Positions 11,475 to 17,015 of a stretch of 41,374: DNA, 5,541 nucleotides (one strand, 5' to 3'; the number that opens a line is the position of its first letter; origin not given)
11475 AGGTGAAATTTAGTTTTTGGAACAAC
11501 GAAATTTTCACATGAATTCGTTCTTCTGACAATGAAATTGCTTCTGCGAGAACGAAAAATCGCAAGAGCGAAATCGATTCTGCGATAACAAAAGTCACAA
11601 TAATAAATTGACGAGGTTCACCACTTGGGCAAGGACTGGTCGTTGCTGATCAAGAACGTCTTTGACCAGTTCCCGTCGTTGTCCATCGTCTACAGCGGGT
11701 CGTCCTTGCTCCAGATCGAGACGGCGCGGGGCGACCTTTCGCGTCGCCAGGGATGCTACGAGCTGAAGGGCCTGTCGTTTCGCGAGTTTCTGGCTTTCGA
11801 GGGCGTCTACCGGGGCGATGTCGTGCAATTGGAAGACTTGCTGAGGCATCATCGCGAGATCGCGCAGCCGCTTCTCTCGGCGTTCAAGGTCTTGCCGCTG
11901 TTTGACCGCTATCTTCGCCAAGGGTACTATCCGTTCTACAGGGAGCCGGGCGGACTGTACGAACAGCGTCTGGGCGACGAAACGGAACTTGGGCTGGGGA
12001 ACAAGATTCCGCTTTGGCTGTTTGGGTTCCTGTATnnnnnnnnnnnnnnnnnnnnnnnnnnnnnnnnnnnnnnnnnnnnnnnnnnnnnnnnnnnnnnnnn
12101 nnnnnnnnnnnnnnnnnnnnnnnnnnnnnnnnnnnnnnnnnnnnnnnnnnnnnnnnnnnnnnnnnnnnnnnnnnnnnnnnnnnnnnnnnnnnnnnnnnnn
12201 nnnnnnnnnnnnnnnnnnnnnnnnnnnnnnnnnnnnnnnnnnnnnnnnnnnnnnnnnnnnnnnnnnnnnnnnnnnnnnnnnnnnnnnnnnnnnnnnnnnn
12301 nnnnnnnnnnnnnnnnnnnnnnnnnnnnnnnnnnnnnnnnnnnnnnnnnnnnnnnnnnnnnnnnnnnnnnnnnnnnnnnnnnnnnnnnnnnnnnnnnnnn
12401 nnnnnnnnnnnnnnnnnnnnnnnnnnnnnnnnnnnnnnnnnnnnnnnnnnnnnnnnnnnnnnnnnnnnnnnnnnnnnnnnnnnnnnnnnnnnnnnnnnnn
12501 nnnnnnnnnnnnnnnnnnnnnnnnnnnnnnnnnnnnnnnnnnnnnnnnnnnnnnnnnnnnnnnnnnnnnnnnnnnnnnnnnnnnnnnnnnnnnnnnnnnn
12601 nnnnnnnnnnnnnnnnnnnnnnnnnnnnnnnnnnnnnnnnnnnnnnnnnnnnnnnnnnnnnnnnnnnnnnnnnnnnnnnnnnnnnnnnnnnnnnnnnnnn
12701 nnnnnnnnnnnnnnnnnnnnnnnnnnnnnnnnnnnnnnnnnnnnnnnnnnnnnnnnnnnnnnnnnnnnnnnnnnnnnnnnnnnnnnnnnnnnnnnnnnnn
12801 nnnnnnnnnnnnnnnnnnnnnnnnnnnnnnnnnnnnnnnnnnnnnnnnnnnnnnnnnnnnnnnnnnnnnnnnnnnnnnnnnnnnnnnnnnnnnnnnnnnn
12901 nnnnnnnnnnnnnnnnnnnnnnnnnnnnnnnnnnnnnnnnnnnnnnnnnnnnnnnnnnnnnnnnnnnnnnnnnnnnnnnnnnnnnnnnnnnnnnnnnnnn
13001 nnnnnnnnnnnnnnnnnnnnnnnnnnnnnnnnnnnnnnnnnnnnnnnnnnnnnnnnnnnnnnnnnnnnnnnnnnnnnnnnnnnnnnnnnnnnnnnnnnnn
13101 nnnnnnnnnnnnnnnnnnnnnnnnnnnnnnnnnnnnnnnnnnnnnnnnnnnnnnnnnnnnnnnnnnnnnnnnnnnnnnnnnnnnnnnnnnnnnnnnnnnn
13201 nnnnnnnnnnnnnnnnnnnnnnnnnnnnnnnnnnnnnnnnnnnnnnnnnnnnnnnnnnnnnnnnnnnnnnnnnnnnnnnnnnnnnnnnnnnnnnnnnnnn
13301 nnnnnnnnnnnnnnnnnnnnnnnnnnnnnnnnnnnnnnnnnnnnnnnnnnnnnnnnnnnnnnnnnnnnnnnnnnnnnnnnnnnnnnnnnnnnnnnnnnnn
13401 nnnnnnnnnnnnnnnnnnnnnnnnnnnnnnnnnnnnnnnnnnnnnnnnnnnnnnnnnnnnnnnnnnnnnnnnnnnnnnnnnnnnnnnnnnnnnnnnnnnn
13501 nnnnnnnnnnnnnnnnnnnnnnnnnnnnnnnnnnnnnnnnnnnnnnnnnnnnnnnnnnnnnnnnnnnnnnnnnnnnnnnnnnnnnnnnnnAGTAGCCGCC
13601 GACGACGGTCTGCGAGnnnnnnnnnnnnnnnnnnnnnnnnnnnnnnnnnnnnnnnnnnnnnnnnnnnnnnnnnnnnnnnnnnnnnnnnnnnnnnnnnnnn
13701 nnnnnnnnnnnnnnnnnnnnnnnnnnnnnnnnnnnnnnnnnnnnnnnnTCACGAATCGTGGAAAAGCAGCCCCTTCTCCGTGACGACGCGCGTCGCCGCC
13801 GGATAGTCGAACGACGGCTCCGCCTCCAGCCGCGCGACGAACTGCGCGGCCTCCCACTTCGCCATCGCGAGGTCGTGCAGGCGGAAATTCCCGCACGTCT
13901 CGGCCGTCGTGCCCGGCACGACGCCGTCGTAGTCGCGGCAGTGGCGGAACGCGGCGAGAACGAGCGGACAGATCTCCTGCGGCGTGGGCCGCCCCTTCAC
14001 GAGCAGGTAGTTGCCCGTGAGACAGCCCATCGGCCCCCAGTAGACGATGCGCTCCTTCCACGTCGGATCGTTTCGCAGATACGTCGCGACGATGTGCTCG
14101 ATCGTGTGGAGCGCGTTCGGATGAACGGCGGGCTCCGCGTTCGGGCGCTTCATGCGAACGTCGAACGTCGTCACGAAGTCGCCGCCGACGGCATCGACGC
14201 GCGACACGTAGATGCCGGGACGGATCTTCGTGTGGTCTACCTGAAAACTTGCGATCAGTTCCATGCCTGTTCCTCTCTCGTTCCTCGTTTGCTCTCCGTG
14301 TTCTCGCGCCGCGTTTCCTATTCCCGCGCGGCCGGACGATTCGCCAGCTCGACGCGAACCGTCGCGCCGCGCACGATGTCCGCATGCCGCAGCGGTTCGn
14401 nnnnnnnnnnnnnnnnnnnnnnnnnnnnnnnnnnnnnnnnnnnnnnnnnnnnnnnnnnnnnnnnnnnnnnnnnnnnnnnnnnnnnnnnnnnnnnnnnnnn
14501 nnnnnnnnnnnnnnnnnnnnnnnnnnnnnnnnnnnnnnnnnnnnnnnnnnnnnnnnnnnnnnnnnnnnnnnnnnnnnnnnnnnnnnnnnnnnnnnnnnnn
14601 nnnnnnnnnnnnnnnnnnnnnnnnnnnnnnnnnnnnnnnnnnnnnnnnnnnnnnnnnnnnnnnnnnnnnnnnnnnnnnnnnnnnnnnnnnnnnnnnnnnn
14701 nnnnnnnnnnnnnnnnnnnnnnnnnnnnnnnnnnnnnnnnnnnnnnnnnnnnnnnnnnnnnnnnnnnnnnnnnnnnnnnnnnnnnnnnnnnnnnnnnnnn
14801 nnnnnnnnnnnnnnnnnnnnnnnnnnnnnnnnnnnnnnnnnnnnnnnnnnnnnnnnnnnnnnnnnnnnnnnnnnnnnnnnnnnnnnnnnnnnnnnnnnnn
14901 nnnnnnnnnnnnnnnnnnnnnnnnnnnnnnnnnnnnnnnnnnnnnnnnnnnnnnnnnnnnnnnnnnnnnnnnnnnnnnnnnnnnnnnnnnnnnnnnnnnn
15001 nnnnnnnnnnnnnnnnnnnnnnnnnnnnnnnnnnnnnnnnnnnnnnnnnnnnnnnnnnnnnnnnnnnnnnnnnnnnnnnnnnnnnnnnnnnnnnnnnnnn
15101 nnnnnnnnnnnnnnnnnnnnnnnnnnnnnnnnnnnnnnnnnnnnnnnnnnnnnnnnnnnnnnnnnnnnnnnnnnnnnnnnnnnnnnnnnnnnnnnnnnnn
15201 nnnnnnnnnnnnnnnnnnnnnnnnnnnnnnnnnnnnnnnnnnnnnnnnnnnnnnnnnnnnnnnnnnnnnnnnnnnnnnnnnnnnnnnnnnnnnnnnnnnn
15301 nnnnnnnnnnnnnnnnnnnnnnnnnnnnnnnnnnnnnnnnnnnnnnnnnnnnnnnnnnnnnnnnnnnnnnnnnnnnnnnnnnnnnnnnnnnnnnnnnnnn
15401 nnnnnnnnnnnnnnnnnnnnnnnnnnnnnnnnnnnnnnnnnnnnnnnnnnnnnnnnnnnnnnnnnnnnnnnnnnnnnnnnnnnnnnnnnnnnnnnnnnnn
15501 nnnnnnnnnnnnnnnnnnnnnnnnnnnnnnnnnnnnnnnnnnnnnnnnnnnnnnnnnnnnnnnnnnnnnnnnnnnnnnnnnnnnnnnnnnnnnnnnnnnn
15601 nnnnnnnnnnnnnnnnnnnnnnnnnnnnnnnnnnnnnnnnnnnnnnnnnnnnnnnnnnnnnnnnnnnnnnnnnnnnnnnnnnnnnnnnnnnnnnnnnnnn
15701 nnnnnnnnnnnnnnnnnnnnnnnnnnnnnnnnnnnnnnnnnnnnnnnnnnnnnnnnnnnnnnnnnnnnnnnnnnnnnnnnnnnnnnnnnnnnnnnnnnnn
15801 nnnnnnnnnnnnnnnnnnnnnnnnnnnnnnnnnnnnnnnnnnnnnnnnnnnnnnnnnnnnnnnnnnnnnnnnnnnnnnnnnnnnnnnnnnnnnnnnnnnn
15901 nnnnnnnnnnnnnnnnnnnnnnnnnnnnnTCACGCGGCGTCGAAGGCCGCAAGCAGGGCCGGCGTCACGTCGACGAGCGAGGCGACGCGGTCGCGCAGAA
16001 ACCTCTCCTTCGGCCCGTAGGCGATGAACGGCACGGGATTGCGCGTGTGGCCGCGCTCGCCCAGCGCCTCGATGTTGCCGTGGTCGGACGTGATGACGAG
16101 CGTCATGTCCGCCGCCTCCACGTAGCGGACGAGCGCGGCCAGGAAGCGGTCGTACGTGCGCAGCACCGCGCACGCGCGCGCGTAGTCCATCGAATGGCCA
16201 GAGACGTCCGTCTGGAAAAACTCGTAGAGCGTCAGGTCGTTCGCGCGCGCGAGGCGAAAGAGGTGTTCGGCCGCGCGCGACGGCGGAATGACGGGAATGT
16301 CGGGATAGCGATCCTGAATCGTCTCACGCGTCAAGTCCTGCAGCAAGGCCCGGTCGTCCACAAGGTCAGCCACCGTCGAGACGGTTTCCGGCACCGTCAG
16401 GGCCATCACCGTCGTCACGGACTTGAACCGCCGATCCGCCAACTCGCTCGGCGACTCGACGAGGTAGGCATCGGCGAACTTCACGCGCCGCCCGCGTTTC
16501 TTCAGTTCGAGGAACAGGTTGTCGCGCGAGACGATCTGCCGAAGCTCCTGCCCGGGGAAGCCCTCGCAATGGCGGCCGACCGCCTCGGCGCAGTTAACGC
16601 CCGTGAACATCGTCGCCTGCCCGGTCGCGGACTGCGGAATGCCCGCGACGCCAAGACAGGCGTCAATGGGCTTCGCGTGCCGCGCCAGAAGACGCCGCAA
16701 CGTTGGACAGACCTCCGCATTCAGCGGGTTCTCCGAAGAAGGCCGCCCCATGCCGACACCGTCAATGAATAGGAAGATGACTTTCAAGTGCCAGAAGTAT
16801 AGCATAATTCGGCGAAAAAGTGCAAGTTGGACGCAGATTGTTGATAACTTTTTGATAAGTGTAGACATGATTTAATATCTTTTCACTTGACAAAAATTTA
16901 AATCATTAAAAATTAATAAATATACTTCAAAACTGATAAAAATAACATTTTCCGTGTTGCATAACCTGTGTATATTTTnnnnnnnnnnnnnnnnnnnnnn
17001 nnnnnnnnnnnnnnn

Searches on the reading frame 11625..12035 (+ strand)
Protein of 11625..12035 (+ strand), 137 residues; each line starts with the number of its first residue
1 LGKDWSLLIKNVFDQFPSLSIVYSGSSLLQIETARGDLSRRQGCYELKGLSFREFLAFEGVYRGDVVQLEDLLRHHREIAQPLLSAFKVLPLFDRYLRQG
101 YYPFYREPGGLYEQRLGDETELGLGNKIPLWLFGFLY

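Call 13: search_protein_families(library=pfam, proteins=[window:11625-12035:+], max_evalue=0.00001)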
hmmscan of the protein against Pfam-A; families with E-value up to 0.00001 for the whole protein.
window:11625-12035:+ (137 aa): 1 family
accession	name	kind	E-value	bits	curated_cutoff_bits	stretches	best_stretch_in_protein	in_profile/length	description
PF13173.12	AAA_14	-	9.5e-06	26.1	27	0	3-56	75-129/129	AAA domain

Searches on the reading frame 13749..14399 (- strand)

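Call 13: search_protein_families(library=pfam, proteins=[window:13749-14399:-], max_evalue=0.00001)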
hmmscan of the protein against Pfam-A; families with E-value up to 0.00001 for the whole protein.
window:13749-14399:- (216 aa): 1 family
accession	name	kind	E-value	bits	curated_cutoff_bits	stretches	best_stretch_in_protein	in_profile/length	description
PF02664.20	LuxS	-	3.8e-52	176.6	27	1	49-190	2-147/154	S-Ribosylhomocysteinase (LuxS)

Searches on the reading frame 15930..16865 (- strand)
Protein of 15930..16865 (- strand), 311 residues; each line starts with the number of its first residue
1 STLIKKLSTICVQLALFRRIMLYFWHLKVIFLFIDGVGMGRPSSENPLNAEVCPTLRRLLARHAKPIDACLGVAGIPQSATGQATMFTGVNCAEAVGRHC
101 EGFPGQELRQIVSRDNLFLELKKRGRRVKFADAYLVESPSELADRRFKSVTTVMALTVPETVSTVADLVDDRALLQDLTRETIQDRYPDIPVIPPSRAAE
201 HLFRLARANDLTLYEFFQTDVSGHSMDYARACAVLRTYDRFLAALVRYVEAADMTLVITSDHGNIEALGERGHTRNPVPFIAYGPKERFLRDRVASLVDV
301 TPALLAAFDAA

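Call 8: search_protein_families(library=pfam, proteins=[window:15930-16865:-])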
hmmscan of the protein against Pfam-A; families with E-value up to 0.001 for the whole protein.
window:15930-16865:- (311 aa): 2 families
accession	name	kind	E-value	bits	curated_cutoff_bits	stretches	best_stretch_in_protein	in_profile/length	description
PF01676.23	Metalloenzyme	-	1.5e-21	77.5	24.3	1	28-308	2-248/252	Metalloenzyme superfamily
PF01663.27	Phosphodiest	-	5.1e-06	26.8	23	1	197-264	157-221/342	Type I phosphodiesterase / nucleotide pyrophosphatase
